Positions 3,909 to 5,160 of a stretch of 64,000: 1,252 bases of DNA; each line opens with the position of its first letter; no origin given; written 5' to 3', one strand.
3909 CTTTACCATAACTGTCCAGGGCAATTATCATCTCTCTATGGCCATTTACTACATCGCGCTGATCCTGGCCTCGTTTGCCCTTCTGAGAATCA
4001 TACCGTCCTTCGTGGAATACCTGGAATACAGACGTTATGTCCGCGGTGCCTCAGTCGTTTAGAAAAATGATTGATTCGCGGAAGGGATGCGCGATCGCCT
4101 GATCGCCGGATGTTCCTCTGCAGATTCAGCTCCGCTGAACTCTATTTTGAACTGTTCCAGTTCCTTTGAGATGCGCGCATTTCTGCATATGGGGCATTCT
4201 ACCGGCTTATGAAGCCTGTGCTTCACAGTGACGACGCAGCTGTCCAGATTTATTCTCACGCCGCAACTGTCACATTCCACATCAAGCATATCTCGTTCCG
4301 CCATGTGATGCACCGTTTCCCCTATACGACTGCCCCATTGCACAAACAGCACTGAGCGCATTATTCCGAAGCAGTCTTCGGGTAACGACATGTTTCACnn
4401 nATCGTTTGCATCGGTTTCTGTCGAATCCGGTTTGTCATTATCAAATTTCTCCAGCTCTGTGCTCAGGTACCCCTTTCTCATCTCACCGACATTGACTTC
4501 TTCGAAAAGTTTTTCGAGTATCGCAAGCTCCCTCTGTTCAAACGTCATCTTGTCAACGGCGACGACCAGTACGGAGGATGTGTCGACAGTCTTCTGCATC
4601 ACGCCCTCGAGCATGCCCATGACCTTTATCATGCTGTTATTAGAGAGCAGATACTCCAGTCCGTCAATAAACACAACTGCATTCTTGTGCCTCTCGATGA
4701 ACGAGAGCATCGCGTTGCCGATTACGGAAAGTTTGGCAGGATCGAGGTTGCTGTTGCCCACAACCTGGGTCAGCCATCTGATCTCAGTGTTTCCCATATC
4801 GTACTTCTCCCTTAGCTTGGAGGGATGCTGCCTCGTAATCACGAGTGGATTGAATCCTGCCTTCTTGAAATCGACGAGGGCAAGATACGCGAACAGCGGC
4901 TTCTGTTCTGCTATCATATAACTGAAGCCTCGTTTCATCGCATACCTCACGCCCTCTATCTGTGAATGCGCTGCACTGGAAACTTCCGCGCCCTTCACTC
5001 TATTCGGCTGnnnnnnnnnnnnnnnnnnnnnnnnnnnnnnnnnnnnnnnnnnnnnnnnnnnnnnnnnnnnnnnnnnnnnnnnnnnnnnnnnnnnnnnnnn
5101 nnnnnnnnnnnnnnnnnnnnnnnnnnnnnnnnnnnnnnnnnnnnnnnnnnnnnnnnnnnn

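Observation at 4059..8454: Giant cytoplasmic multi-GAF/PAS sensor ending in a DUF835-like domain, followed by a Zn-ribbon gene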

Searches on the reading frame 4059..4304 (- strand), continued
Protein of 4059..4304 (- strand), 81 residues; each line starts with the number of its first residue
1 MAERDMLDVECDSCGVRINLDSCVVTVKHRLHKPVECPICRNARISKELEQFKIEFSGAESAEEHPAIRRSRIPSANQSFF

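Call 87: search_protein_families(library=pfam, proteins=[P0033, P0035, P0045, P0058, P0084, P0092, P0094, P0100, P0034], max_evalue=0.001)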
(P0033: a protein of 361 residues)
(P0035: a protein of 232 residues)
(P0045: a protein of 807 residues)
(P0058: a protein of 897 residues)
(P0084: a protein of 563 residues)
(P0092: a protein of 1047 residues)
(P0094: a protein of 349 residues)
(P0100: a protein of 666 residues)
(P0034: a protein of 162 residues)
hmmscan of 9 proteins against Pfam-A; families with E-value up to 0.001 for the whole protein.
P0033 (361 aa): 4 families
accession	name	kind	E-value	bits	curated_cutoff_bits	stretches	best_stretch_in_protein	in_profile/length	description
PF14311.12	DUF4379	-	3.3e-88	290.2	24.5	5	162-218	1-55/56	Probable Treble clef zinc finger domain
PF09723.15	Zn_ribbon_8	-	5.1e-06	26.8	34.4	0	118-151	7-39/41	Zinc ribbon domain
PF22799.2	PIR1-like_C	-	2e-05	25.6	27.6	0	18-53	25-60/74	Cell wall mannoprotein PIR1-like, C-terminal domain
PF05605.18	zf-Di19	-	0.00011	22.8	27.5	0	278-296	27-44/54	Drought induced 19 protein (Di19), zinc-binding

P0035 (232 aa): 3 families
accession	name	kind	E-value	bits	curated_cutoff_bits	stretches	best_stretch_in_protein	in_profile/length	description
PF23477.1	zf_Tbcl_2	-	2.4e-74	245.2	27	5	137-173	1-37/37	Probable treble clef zinc finger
PF14599.11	zinc_ribbon_6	-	2.5e-08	34.2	27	0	198-229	25-53/59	Zinc-ribbon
PF14353.12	CpXC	-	4.2e-05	24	25.4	0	58-74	35-51/121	CpXC protein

P0045 (807 aa): 10 families
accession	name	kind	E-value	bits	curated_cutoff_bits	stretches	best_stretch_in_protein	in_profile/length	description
PF14311.12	DUF4379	-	4.2e-124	405.2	24.5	11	602-650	8-56/56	Probable Treble clef zinc finger domain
PF25206.1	DUF7836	-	3.1e-25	88.2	26.7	0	339-376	6-45/59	Domain of unknown function (DUF7836)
PF01155.25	HypA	-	1.5e-18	67.3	28.9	0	541-581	61-96/112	Hydrogenase/urease nickel incorporation, metallochaperone, hypA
PF10497.14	zf-4CXXC_R1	-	3.4e-06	27.6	22.7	0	476-517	52-93/99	Zinc-finger domain of monoamine-oxidase A repressor R1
PF07098.16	DUF1360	-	1.2e-05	25.7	21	0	422-458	47-83/102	Protein of unknown function (DUF1360)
PF09538.15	FYDLN_acid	-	1.9e-05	25.7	23.9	0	199-242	8-47/105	Protein of unknown function (FYDLN_acid)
PF13824.12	zf-Mss51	-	5e-05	23.8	27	0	154-222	2-36/55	Zinc-finger of mitochondrial splicing suppressor 51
PF12898.13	Stc1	-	0.00013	22.9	24.8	0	264-311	32-71/84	Stc1 domain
PF10276.14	zf-CHCC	-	0.00015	22.2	27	0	639-650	25-36/37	Zinc-finger domain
PF12760.12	Zn_ribbon_IS1595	-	0.00026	21.3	25.4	0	335-370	14-46/46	Transposase zinc-ribbon domain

P0058 (897 aa): 5 families
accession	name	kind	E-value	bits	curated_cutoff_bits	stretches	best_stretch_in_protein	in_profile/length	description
PF14311.12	DUF4379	-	9.7e-133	432.8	24.5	12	350-398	7-56/56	Probable Treble clef zinc finger domain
PF01242.24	PTPS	-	9.9e-07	29.2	22.4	0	501-549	20-61/121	6-pyruvoyl tetrahydropterin synthase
PF05605.18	zf-Di19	-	3.6e-06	27.5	27.5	0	318-332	25-40/54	Drought induced 19 protein (Di19), zinc-binding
PF09723.15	Zn_ribbon_8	-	1.2e-05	25.7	34.4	0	503-532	7-36/41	Zinc ribbon domain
PF10544.15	T5orf172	-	1.6e-05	25.8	20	0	806-876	4-88/101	T5orf172 domain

P0084 (563 aa): 17 families
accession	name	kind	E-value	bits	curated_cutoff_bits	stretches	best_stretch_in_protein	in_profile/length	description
PF13465.12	zf-H2C2_2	-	1.3e-87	283.7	40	10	165-190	1-26/26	Zinc-finger double domain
PF00096.32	zf-C2H2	-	4.1e-49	162.7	25.2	6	179-201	1-23/23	Zinc finger, C2H2 type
PF13894.12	zf-C2H2_4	-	1.1e-35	119.3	27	3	431-453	1-23/24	C2H2-type zinc finger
PF13912.12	zf-C2H2_6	-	3.2e-28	97.5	25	1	347-369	2-24/27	C2H2-type zinc finger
PF23561.1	zf-C2H2_15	-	5.7e-21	74.6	27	0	180-205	5-30/30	C2H2 zinc finger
PF01352.32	KRAB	-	7.5e-21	73.9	20.4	1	124-163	1-40/42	KRAB box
PF12171.14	zf-C2H2_jaz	-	3.2e-20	72.2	22.6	0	235-254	2-21/27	Zinc-finger double-stranded RNA-binding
PF18439.7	zf_UBZ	-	6.2e-12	45.4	25.6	0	291-307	3-18/32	Ubiquitin-Binding Zinc Finger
PF22995.2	C2CH-3rd_BIRD-IDD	-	1.2e-09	38.1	27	0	430-450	1-21/25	BIRD-IDD transcription factor, third C2HC zinc finger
PF23455.1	DUF7129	-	7.1e-09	35.7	30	0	233-249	10-26/45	Domain of unknown function (DUF7129)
PF16622.11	zf-C2H2_11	-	3.5e-06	27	27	0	236-256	6-26/29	zinc-finger C2H2-type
PF09723.15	Zn_ribbon_8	-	5.6e-06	26.7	34.4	0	179-214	6-34/41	Zinc ribbon domain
PF01286.23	XPA_N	-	1.3e-05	25.6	27.1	0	404-418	3-16/32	XPA protein N-terminal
PF01428.23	zf-AN1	-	1.4e-05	25.6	27.9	0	399-412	10-23/40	AN1-like Zinc finger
PF07975.18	C1_4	-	2.5e-05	24.9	28.9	0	264-314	1-49/55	TFIIH C1-like domain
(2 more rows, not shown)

P0092 (1047 aa): 17 families
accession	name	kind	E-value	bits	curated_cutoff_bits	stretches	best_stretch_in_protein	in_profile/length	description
PF13465.12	zf-H2C2_2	-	2.7e-141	452.6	40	16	659-684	1-26/26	Zinc-finger double domain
PF00096.32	zf-C2H2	-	3.8e-92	298.1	25.2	12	617-639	1-23/23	Zinc finger, C2H2 type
PF13894.12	zf-C2H2_4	-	1.7e-56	184.1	27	2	617-639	1-23/24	C2H2-type zinc finger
PF02023.22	SCAN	-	5.3e-37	125.9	27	1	47-135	1-89/90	SCAN domain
PF12171.14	zf-C2H2_jaz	-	1.6e-33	114.6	22.6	0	812-834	1-23/27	Zinc-finger double-stranded RNA-binding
PF13912.12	zf-C2H2_6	-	8.6e-29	99.3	25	0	925-947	2-24/27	C2H2-type zinc finger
PF23561.1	zf-C2H2_15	-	1.6e-25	89.2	27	0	566-587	9-30/30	C2H2 zinc finger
PF01352.32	KRAB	-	6.7e-20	70.9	20.4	1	207-246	2-41/42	KRAB box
PF23455.1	DUF7129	-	7.4e-20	70.9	30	0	780-799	7-26/45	Domain of unknown function (DUF7129)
PF22995.2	C2CH-3rd_BIRD-IDD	-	8.6e-19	67.4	27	0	644-665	1-22/25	BIRD-IDD transcription factor, third C2HC zinc finger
PF23612.1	zf-C2H2_ZN142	-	2.6e-17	62.4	27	1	617-637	1-21/27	ZN142 C2H2 zinc finger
PF18439.7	zf_UBZ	-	5.9e-13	48.7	25.6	0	589-608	3-21/32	Ubiquitin-Binding Zinc Finger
PF12874.13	zf-met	-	1.5e-09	38.3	21.2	0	813-835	1-23/25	Zinc-finger of C2H2 type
PF09723.15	Zn_ribbon_8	-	3.5e-05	24.2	34.4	0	841-876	6-34/41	Zinc ribbon domain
PF19126.5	DUF5810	-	0.00019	21.9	26.9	0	813-831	3-21/66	Family of unknown function (DUF5810)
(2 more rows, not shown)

P0094 (349 aa): 7 families
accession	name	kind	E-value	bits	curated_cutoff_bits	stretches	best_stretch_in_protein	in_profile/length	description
PF13465.12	zf-H2C2_2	-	5.3e-34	115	40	4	272-296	2-26/26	Zinc-finger double domain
PF00096.32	zf-C2H2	-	1.7e-20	72.6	25.2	2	176-197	2-23/23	Zinc finger, C2H2 type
PF13894.12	zf-C2H2_4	-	6.8e-17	61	27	0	257-279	1-23/24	C2H2-type zinc finger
PF13912.12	zf-C2H2_6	-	3.5e-10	40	25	0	285-307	2-24/27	C2H2-type zinc finger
PF23561.1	zf-C2H2_15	-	7.6e-10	39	27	1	263-283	10-30/30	C2H2 zinc finger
PF12171.14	zf-C2H2_jaz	-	2.1e-05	25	22.6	0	257-278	2-23/27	Zinc-finger double-stranded RNA-binding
PF12874.13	zf-met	-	4.9e-05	23.9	21.2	0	201-220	1-20/25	Zinc-finger of C2H2 type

P0100 (666 aa): 28 families (the best 25 are shown)
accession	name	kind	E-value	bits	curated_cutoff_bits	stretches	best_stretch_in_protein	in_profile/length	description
PF13465.12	zf-H2C2_2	-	1.8e-113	365.1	40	12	463-487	2-26/26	Zinc-finger double domain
PF00096.32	zf-C2H2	-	1.8e-70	229.9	25.2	10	476-498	1-23/23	Zinc finger, C2H2 type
PF13894.12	zf-C2H2_4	-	8.6e-49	160.1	27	5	448-470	1-23/24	C2H2-type zinc finger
PF22995.2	C2CH-3rd_BIRD-IDD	-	2.1e-39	133.2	27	0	447-469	1-23/25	BIRD-IDD transcription factor, third C2HC zinc finger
PF12171.14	zf-C2H2_jaz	-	1.1e-32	112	22.6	1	419-441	1-23/27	Zinc-finger double-stranded RNA-binding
PF13912.12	zf-C2H2_6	-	1.2e-32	111.6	25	0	280-302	2-24/27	C2H2-type zinc finger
PF23561.1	zf-C2H2_15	-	3.9e-31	107.2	27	0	281-306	5-30/30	C2H2 zinc finger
PF23455.1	DUF7129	-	5.3e-25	87.4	30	0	359-380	7-28/45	Domain of unknown function (DUF7129)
PF12874.13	zf-met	-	3.9e-22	78.3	21.2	0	448-470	1-23/25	Zinc-finger of C2H2 type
PF18439.7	zf_UBZ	-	1.8e-17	63.2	25.6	0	308-327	3-21/32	Ubiquitin-Binding Zinc Finger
PF02023.22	SCAN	-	1.9e-16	60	27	1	578-636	6-64/90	SCAN domain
PF01352.32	KRAB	-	2.7e-16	59.4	20.4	1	91-125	7-41/42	KRAB box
PF16278.11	zf-C2HE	-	5.5e-14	52.7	30.1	0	223-274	7-60/63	C2HE / C2H2 / C2HC zinc-binding finger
PF24441.1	DUF7560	-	7.2e-13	48.5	27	0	336-355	6-25/44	Family of unknown function (DUF7560)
PF23612.1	zf-C2H2_ZN142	-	1.1e-11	44.6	27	1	308-328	1-21/27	ZN142 C2H2 zinc finger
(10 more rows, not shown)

P0034 (162 aa): 0 families
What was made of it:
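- Tried and rejected: They are C2H2 or treble-clef finger arrays, so they are spurious (call 87).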

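Call 96: search_solved_structures(query=A3, max_evalue=10)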
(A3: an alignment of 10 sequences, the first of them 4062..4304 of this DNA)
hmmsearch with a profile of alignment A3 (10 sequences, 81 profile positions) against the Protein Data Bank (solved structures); distinct sequences matched with E-value up to 10: 5.
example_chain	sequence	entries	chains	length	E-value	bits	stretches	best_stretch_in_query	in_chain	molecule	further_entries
8grq_K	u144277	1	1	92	1.8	11.7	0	27-40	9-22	Breast cancer type 1 susceptibility protein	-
2miu_A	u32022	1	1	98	1.9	11.6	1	10-51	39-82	Four and a half LIM domains protein 2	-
1jm7_A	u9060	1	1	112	2.3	11.4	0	27-40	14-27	BREAST CANCER TYPE 1 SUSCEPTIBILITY PROTEIN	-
5k2m_E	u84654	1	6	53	2.6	11.2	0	9-41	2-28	Probable lysine biosynthesis protein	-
7lyb_M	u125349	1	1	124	2.6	11.2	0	27-40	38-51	Isoform 7 of Breast cancer type 1 susceptibility protein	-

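Call 97: search_protein_families(library=padloc, proteins=[window:4059-4304:-], max_evalue=0.01)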
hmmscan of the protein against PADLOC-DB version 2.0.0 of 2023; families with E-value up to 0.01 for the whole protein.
window:4059-4304:- (81 aa): 0 families

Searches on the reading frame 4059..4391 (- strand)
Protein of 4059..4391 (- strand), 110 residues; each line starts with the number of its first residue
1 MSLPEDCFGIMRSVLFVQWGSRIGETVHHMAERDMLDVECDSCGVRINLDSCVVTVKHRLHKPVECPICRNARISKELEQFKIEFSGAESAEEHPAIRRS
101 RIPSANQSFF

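Call 5: search_protein_families(library=pfam, proteins=[window:4059-4391:-], max_evalue=1)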
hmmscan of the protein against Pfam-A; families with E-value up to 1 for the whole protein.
window:4059-4391:- (110 aa): 3 families
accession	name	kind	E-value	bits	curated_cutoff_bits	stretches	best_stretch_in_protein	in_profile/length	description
PF06676.16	DUF1178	-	0.0058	17.5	31.6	1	61-99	30-68/147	Protein of unknown function (DUF1178)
PF13465.12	zf-H2C2_2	-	0.13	13.1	40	0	57-70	8-21/26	Zinc-finger double domain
PF24292.1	DUF7479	-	0.22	12.1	27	1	38-83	3-50/60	Domain of unknown function (DUF7479)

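Call 6: search_protein_families(library=ncbifam, proteins=[window:4059-4391:-], max_evalue=1)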
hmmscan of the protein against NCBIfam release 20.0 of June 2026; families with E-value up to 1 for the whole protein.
window:4059-4391:- (110 aa): 2 families
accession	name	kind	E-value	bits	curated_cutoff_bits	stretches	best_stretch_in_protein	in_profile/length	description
NF040913.1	DsrE_rel_ELSE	equivalog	0.052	13.3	152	1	14-53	44-84/125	SaoD/DsrE family protein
TIGR02605.1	CxxC_CxxC_SSSS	subfamily_domain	0.065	13.3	31.3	1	39-87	7-50/52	FmdB family zinc ribbon protein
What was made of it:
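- Closest known: GAF-array one-component regulators such as NifA and FhlA. Different: No sigma-54 AAA+ or Fis-type HTH domain is detectable (calls 5, 6).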

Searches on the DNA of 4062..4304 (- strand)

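Call 92: search_rna_families(sources=[L033, L037, L038], threshold=gathering)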
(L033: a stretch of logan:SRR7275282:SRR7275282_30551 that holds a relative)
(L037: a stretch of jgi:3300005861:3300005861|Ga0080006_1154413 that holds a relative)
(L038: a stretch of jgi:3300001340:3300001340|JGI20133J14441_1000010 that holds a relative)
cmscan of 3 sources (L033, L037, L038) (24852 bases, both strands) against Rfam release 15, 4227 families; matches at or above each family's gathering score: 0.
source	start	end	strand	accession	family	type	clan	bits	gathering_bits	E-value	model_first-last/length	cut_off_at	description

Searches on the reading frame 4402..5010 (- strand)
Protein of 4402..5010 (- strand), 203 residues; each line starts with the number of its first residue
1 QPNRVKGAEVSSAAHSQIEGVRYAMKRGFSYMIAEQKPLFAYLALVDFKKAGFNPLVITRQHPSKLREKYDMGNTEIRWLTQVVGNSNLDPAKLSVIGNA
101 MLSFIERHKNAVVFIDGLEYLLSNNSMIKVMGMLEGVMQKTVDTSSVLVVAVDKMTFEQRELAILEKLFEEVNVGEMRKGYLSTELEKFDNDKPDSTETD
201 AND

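Call 19: search_protein_families(library=pfam, proteins=[window:4402-5010:-], max_evalue=1)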
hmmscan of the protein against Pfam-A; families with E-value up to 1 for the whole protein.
seq(203 aa): 2 families
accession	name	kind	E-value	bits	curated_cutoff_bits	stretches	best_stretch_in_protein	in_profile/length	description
PF05763.18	DUF835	-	2.6e-28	98.9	33.1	1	44-169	11-136/136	Protein of unknown function (DUF835)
PF24962.1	DUF7767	-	0.069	13.7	27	1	9-54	43-89/95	Domain of unknown function (DUF7767)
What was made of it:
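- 4504..4881 (-): DUF835 / inactivated KaiC-like domain (aa 1192-1317), followed by a helix and an invariant C-terminal DAND tail. PF05763 E 2.6e-28 (call 19).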

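Call 22: find_homologous_proteins(query=window:4441-4962:-, max_evalue=0.001)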
Query seq(174 aa) (174 aa): 3 proteins with E <= 0.001 among 46 candidates.
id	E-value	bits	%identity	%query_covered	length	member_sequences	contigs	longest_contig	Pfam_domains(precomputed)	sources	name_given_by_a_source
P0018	7.3e-96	337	100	91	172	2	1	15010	PF05763.19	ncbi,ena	-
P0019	2.0e-62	228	58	100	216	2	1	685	PF05763.19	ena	-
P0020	7.9e-10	57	28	83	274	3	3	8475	PF05763.19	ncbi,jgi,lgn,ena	-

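Call 38: search_solved_structures(query=A4, max_evalue=10, show_alignments=2)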
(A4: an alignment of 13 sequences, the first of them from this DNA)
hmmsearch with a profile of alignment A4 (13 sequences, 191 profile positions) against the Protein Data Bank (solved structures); distinct sequences matched with E-value up to 10: 3.
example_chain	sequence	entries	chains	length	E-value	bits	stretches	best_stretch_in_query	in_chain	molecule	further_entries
6o0c_A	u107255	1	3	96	0.31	13.8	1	101-161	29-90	Design construct XAA_GVDQ mutant M4L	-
6nxm_A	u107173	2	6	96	0.31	13.8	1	101-161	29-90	Design construct XAA_GVDQ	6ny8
4yds_A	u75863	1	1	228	0.57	13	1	82-153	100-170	Flagella-related protein H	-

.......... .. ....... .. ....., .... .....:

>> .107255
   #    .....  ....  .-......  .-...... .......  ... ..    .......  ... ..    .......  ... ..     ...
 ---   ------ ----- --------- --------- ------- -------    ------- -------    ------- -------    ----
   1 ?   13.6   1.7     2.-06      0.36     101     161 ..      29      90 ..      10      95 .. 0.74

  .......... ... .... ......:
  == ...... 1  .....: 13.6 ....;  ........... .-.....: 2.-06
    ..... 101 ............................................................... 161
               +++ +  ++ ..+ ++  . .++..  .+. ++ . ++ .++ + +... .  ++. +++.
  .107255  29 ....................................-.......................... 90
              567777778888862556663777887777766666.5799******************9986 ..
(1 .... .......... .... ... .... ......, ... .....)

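Call 44: predict_structure(alignment_id=A4)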
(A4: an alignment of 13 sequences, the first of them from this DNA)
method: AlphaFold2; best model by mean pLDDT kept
length: 191 residues; sequences in the alignment: 13
mean_pLDDT: 85.9   pTM: 0.81
mean pLDDT of the five models: 85.9, 85.6, 82.3, 82.0, 81.8
residues with pLDDT >= 90: 120; 70-90: 48; 50-70: 10; < 50: 13
segments of 3 or more residues with pLDDT < 50: 179-191
pLDDT, mean of each block of 10 residues (from residue 1): 74 89 89 91 95 89 92 87 96 95 94 93 96 95 89 92 82 54 45 39
secondary structure, 60 per line:
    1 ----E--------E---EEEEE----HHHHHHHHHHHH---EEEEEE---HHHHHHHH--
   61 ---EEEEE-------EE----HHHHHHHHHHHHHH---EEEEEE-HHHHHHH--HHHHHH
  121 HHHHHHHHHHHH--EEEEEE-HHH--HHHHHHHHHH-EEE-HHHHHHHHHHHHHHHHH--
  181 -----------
elements in order: E18-22 H27-38 E42-47 H51-58 E64-68 H82-95 E99-104 H106-112 H115-132 E135-140 H147-156 E158-160 H162-178
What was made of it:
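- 4504..4881 (-): AF2 model has pLDDT 86 and pTM 0.81 (call 44).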

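Call 47: fold_search(model_id=the predicted structure, library=pdb)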
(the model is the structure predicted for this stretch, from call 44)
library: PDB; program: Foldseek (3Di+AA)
matches with E <= 10: 1613; with E <= 0.001: 42
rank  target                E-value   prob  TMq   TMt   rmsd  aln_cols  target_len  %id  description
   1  4yds                  8.1e-05  1.00  0.58  0.50   4.2       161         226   15  FlaH from Sulfolobus acidocaldarius with ATP and Mg-Ion (released 2015-11-11)
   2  6xav_A                3.2e-04  1.00  0.48  0.29   5.0       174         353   10  CryoEM Structure of E. coli Rho-dependent Transcription Pre-termination Complex bound with NusG (released 2020-12-16)
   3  3k09_B                3.4e-04  1.00  0.52  0.23   4.8       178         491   15  Crystal structure of the phosphorylation-site mutant S431D of the KaiC circadian clock protein (released 2010-03-31)
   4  7v3x_H                4.1e-04  1.00  0.45  0.21   5.8       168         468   14  Crystal Structure of Cyanobacterial Circadian Clock Protein KaiC (released 2022-04-27)
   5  4ijm_B                4.6e-04  1.00  0.50  0.23   5.3       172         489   13  Crystal structure of circadian clock protein KaiC A422V mutant (released 2013-02-13)
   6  8db3_B                4.6e-04  1.00  0.51  0.25   5.1       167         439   11  Crystal structure of KaiC with truncated C-terminal coiled-coil domain (released 2023-03-22)
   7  8q3p_a                4.9e-04  1.00  0.55  0.28   4.3       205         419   11  Bacterial transcription termination factor Rho G150D mutant bound to ADP; C-terminal 8xHis-tag (released 2023-09-27)
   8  4psa                  4.9e-04  1.00  0.52  0.34   5.4       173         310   16  Mycobacterium tuberculosis RecA glycerol bound low temperature structure IIC-N1 (released 2015-03-18)
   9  8fwj_A                5.2e-04  1.00  0.57  0.22   5.1       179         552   13  Structure of dodecameric KaiC-RS-S413E/S414E complexed with KaiB-RS solved by cryo-EM (released 2023-03-22)
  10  2zrc                  5.2e-04  1.00  0.53  0.34   5.3       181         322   13  MsRecA Q196N Form IV (released 2008-12-09)
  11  4ijm_A                5.5e-04  1.00  0.52  0.22   5.3       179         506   14  Crystal structure of circadian clock protein KaiC A422V mutant (released 2013-02-13)
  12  3ice_B                5.5e-04  1.00  0.53  0.28   5.1       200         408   10  Rho transcription termination factor bound to RNA and ADP-BeF3 (released 2009-11-10)
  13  4pqr                  5.5e-04  1.00  0.52  0.34   5.4       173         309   16  Mycobacterium tuberculosis RecA glycerol bound low temperature structure IIB-BN (released 2015-03-18)
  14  2zrd                  5.9e-04  1.00  0.55  0.35   5.3       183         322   14  MsRecA Q196N ADP form IV (released 2008-12-09)
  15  8zn5_B                6.3e-04  1.00  0.56  0.26   4.8       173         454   12  Crystal Structure of Designed Clock Protein KaiC (released 2025-04-16)
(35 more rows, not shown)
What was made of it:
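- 4504..4881 (-): Foldseek top hit is FlaH 4yds, then KaiC, RecA and Rho (call 47).
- On DUF835 (PF05763) / iKaiC: Foldseek hits FlaH, KaiC, RecA and Rho, all at prob 1.00 and E 8e-5 to 1e-3 (calls 44, 47).
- Closest known: FlaH/ArlH. Same: It is the best structural match to the DUF835 model (call 47).
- DUF835 model (pLDDT 86) matches FlaH 4yds (E 8e-5, TMq 0.58), many KaiC and RecA chains, and Rho: calls 44, 47.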

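Call 48: find_encoding_contigs(protein=P0020, flank=4000, max_places=3)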
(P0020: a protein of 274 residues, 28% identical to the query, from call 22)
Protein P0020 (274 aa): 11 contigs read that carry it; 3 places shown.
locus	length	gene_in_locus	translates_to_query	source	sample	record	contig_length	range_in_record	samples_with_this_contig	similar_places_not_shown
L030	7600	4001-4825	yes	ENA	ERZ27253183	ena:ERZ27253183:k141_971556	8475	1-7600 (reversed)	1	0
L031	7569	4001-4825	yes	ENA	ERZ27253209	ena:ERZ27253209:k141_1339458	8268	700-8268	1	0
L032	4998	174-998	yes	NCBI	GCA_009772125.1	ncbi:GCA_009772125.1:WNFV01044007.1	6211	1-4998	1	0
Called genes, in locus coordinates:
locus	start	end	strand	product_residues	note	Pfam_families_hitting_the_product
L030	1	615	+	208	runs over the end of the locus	PF09858:DUF2085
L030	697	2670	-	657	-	PF27394:Aq_aa27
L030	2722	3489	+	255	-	-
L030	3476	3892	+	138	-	PF01850:PIN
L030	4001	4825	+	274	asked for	PF05763:DUF835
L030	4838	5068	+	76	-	-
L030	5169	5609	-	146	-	-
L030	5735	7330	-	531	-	-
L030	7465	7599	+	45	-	?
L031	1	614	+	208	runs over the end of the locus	PF09858:DUF2085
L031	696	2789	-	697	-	PF27394:Aq_aa27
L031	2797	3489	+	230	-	-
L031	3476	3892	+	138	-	PF01850:PIN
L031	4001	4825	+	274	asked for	PF05763:DUF835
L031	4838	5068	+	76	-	-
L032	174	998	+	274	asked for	PF05763:DUF835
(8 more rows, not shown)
